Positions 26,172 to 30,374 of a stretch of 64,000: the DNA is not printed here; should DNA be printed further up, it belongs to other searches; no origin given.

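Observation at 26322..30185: Head polyprotein of about 1290 aa fusing MuF, a 2H-phosphoesterase-like domain, a prohead protease and a wHTH-like segment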

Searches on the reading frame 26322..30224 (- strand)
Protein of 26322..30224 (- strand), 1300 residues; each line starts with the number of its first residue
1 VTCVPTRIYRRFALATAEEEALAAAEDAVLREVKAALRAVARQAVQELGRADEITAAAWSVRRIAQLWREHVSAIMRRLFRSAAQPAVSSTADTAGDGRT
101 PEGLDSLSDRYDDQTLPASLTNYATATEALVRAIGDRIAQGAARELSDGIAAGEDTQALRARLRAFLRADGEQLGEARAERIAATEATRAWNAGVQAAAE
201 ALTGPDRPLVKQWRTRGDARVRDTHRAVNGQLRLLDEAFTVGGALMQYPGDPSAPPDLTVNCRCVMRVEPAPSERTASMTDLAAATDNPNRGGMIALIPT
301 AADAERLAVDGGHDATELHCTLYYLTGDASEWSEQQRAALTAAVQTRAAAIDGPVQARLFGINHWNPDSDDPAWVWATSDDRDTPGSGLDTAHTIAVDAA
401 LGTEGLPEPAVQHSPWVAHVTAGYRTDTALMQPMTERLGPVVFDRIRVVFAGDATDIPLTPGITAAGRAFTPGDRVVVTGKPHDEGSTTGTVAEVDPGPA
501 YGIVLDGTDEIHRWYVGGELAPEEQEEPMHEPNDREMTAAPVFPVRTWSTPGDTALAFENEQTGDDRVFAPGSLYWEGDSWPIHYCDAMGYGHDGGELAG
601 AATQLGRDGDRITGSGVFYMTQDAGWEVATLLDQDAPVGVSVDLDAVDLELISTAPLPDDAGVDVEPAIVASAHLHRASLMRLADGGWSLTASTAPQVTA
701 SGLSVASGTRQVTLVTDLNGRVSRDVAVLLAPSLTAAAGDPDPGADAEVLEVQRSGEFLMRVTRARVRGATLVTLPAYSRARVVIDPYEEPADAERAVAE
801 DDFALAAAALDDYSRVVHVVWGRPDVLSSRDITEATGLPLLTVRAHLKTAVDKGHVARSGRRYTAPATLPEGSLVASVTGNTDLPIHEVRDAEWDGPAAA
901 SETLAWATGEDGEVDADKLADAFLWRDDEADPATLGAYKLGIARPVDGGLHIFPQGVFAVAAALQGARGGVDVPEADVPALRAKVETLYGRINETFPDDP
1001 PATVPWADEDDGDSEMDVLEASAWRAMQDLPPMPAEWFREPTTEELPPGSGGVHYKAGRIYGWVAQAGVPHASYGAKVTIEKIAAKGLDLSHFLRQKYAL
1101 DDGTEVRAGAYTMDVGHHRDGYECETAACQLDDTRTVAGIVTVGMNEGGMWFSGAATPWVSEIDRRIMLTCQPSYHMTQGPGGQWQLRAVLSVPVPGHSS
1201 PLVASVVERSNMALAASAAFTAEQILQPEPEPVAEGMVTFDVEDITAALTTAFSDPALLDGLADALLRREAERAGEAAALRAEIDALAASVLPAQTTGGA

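Call 3: search_protein_families(library=pfam, proteins=[window:26322-30224:-], max_evalue=1)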
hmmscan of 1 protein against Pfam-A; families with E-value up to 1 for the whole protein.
window:26322-30224:- (1300 aa): 3 families
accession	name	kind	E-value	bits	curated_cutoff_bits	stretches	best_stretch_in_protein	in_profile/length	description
PF04233.19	Phage_Mu_F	-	1.7e-12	48.5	29.6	1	144-266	5-111/112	Phage Mu protein F like protein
PF13563.12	2_5_RNA_ligase2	-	0.0048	17.4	27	1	307-438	15-129/152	2'-5' RNA ligase superfamily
PF21214.3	SelB_WH_2nd_bact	-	0.12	12.7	27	0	827-857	21-51/59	Selenocysteine-specific elongation factor, winged helix domain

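Call 4: search_protein_families(library=phrogs, proteins=[window:26322-30224:-], max_evalue=0.01)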
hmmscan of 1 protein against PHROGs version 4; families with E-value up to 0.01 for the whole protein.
window:26322-30224:- (1300 aa): 15 families
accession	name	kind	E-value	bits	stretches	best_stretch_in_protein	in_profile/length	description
phrog_859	-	head and packaging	6.5e-164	548.5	2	506-1290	337-782/807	portal protein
phrog_2468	-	head and packaging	3.1e-35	123.1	1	18-272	32-275/303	head morphogenesis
phrog_3517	-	head and packaging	2.6e-29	103.7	1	172-281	228-340/371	head morphogenesis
phrog_2659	-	DNA, RNA and nucleotide metabolism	1.2e-26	94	1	264-460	700-883/891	RNA ligase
phrog_2662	-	head and packaging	5.7e-26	92.3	1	21-270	484-709/717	portal protein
phrog_21470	-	unknown function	1.1e-24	88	2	1001-1269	187-435/500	-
phrog_34890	-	head and packaging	6.6e-15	55.4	1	128-268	161-305/679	head morphogenesis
phrog_21406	-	unknown function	2.3e-14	52.9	2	157-271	243-358/1668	-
phrog_18477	-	head and packaging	4e-13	50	1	129-268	155-297/760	head morphogenesis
phrog_6577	-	unknown function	4.5e-13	49.4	1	66-300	44-261/1066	-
phrog_595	-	head and packaging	1.2e-10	42.4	1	125-267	173-295/513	head maturation protease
phrog_324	-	head and packaging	7.2e-08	32.9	1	26-268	90-316/624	head morphogenesis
phrog_15127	-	head and packaging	3.6e-07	30.1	1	136-262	131-244/602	head protein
phrog_4728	-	head and packaging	3.3e-06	27.2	1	144-272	190-302/591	head morphogenesis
phrog_115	-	head and packaging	4.6e-05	23.8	1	144-266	212-314/665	minor head protein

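Call 5: search_dna_similar(query=window:26322-30224:-, collection=phages, mode=protein, max_rows=40)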
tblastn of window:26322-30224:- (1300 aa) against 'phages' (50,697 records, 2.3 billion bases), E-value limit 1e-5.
Records with a match: 1011; places in all: 1034; records where one place covers at least 80% of the query: 15.
Best place of each record, by identity: <60% 1011.
By first word of the organism name: Mycobacterium 631; Gordonia 170; Microbacterium 126; Streptomyces 19; Arthrobacter 12; Rhodococcus 7; Roseobacter 5; Caudoviricetes 4; Natrialba 4; Pseudomonas 3; and 21 more.
By host as written in the record: Mycobacterium smegmatis mc2 155 464; Gordonia terrae 3612 133; Mycobacterium smegmatis mc#155 100; Microbacterium foliorum NRRL B-24224 58; Microbacterium foliorum NRRL B-24224 SEA 29; Microbacterium paraoxydans NWU1 27; - 18; Gordonia terrae CAG3 18; and 70 more.
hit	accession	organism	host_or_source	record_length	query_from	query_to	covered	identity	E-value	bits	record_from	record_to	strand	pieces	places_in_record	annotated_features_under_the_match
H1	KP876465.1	Streptomyces phage YDN12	Streptomyces griseus subsp. griseus ...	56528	53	1253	92%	45.7%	0e+0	812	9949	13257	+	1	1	capsid maturation protease and MuF-like fusion protein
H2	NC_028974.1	Streptomyces phage YDN12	Streptomyces griseus subsp. griseus ...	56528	53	1253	92%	45.7%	0e+0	812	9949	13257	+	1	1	portal protein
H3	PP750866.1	Streptomyces phage Geonosis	Streptomyces griseus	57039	53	1252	92%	45.1%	0e+0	755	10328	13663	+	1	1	portal protein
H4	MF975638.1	Streptomyces phage Abt2graduatex2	Streptomyces griseus ATCC 10137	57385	53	1249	90%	45.8%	0e+0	771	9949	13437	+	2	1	capsid maturation protease and MuF-like fusion protein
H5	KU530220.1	Streptomyces phage Xkcd426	Streptomyces griseus subsp. griseus ...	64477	50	1211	83%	49.7%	0e+0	892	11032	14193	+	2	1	capsid maturation protease and MuF-like fusion protein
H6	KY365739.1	Streptomyces phage BabyGotBac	Streptomyces griseus ATCC 10137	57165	53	1253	92%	44.4%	0e+0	765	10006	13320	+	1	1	capsid maturation protease and MuF-like fusion protein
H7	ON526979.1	Streptomyces phage Asis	Streptomyces griseus ATCC 10137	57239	53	1253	92%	44.2%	0e+0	764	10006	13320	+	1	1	11: capsid maturation protease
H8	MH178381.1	Streptomyces phage BayC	Streptomyces griseus ATCC 10137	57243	53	1253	92%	44.2%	0e+0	761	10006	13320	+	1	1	11: capsid maturation protease and MuF-like fusion protein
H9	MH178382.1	Streptomyces phage Salete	Streptomyces griseus ATCC 10137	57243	53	1253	92%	44.2%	0e+0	761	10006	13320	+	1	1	11: capsid maturation protease and MuF-like fusion protein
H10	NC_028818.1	Streptomyces phage TP1604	Streptomyces griseus subsp. griseus ...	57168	53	1253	92%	44.1%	0e+0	763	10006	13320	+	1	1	portal protein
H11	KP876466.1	Streptomyces phage TP1604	Streptomyces griseus subsp. griseus ...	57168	53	1253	92%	44.1%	0e+0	763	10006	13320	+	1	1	capsid maturation protease and MuF-like fusion protein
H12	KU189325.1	Streptomyces phage Maih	Streptomyces griseus subsp. griseus ...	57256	53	1253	92%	44.1%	0e+0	760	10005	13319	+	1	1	capsid maturation protease and MuF-like fusion protein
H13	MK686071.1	Streptomyces phage Mischief19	Streptomyces mirabilis NRRL B-2400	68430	48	1214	88%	46.2%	0e+0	799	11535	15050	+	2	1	12: capsid maturation protease and MuF-like fusion protein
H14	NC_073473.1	Streptomyces phage TurkishDelight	Streptomyces scabiei RL-34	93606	51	1211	79%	50.8%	1e-90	839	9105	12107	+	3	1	15: capsid maturation protease and MuF-like fusion protein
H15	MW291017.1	Streptomyces phage TurkishDelight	Streptomyces scabiei RL-34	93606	51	1211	79%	50.8%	1e-90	839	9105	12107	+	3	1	15: capsid maturation protease and MuF-like fusion protein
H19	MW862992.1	Arthrobacter phage SilentRX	Arthrobacter globiformis B-2979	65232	192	649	35%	30.3%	4e-19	100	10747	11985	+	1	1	19: capsid maturation protease and MuF-like fusion protein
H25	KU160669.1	Arthrobacter phage Tank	Arthrobacter sp. ATCC 21022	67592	192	697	39%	25.2%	1e-12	79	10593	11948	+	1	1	18: capsid maturation protease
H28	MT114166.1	Microbacterium phage Nike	Microbacterium foliorum NRRL B-24224 SEA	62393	210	599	30%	27.1%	5e-11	74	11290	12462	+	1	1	23: capsid maturation protease and MuF-like fusion protein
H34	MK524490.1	Mycobacterium phage Donny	Mycobacterium smegmatis mc#155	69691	193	1253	23%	33.8%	2e-6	117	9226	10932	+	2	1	11: capsid maturation protease and MuF-like fusion protein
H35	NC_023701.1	Mycobacterium phage Acadian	Mycobacterium smegmatis mc2 155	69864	193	1253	23%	33.8%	2e-6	116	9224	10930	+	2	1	11: portal protein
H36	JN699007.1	Mycobacterium phage Acadian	Mycobacterium smegmatis mc2 155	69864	193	1253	23%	33.8%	2e-6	116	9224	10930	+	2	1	11: capsid maturation protease and MuF-like fusion protein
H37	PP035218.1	Mycobacterium phage PRodriguez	Mycolicobacterium smegmatis mc^2 155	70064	193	1253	23%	33.8%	2e-6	116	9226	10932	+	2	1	capsid maturation protease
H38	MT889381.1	Mycobacterium phage Suigeneris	Mycobacterium smegmatis mc2 155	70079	193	1253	23%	33.8%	2e-6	116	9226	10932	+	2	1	11: hypothetical protein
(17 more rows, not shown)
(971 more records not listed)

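Call 6: get_annotated_region(hit=H1, flank=6000)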
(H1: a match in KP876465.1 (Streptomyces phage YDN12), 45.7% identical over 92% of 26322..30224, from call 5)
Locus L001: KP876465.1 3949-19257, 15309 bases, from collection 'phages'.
description: Streptomyces phage YDN12, complete genome.
organism: Streptomyces phage YDN12 (NCBI taxid 1636183)
taxonomy: Viruses; Duplodnaviria; Heunggongvirae; Uroviricota; Caudoviricetes; Woodruffvirus; Woodruffvirus YDN12
host: Streptomyces griseus subsp. griseus ATCC 10137; source: soil; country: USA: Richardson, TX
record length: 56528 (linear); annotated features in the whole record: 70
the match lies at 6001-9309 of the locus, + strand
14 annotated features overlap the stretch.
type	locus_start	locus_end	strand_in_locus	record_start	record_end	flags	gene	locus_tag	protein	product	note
CDS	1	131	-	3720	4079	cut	-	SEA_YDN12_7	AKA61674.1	hypothetical protein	-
CDS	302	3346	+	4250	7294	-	-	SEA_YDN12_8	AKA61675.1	tape measure protein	Tapemeasure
CDS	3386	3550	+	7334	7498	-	-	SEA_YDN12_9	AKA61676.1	hypothetical protein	-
CDS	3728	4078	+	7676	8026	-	-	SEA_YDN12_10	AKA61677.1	hypothetical protein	-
CDS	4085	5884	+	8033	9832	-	-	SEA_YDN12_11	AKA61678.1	portal protein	Portal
CDS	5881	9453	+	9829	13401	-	-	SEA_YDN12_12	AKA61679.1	capsid maturation protease and MuF-like fusion protein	Capsid morphogenesis protein, Mu F-like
CDS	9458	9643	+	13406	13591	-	-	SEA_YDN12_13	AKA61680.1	hypothetical protein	-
CDS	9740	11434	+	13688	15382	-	-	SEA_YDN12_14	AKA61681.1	major capsid hexamer protein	Major capsid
CDS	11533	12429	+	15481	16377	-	-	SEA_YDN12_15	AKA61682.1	hypothetical protein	-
CDS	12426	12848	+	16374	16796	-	-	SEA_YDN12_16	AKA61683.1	hypothetical protein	-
CDS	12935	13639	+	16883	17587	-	-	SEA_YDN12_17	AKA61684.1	major tail protein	Major tail subunit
CDS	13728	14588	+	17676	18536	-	-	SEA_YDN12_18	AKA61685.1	head-to-tail adaptor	head-to-tail connector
CDS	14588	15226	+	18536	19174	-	-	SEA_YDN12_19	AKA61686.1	hypothetical protein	-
CDS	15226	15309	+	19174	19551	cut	-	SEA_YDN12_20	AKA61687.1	tail assembly chaperone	head-to-tail connector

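Call 7: get_annotated_region(hit=H5, flank=6000)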
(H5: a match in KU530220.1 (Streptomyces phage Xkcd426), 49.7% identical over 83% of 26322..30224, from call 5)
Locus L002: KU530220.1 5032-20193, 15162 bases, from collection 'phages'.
description: Streptomyces phage Xkcd426, complete genome.
organism: Streptomyces phage Xkcd426 (NCBI taxid 1784947)
taxonomy: Viruses; Duplodnaviria; Heunggongvirae; Uroviricota; Caudoviricetes; Woodruffvirus
host: Streptomyces griseus subsp. griseus ATCC 10137; source: soil; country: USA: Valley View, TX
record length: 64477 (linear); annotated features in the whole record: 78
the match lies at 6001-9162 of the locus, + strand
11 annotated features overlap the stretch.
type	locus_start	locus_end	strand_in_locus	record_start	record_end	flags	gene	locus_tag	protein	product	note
CDS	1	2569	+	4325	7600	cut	-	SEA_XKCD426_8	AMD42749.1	tape measure protein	Tape measure protein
CDS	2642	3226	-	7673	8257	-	-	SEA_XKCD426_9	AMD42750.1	hypothetical protein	-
CDS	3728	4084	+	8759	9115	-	-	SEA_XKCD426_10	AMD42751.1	hypothetical protein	-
CDS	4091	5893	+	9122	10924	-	-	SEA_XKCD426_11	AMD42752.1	portal protein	Portal protein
CDS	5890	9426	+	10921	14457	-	-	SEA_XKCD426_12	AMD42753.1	capsid maturation protease and MuF-like fusion protein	Mu F-like capsid morphogenesis protein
CDS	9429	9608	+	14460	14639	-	-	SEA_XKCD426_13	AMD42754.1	hypothetical protein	-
CDS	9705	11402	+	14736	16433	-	-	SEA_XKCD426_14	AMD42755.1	major capsid hexamer protein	Major capsid protein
CDS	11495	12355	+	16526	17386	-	-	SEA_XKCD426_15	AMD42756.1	hypothetical protein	-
CDS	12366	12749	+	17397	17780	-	-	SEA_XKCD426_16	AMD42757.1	hypothetical protein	-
CDS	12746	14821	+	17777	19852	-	-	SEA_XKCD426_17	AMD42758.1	hypothetical protein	-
CDS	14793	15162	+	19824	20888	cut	-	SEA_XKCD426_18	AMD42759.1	hypothetical protein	-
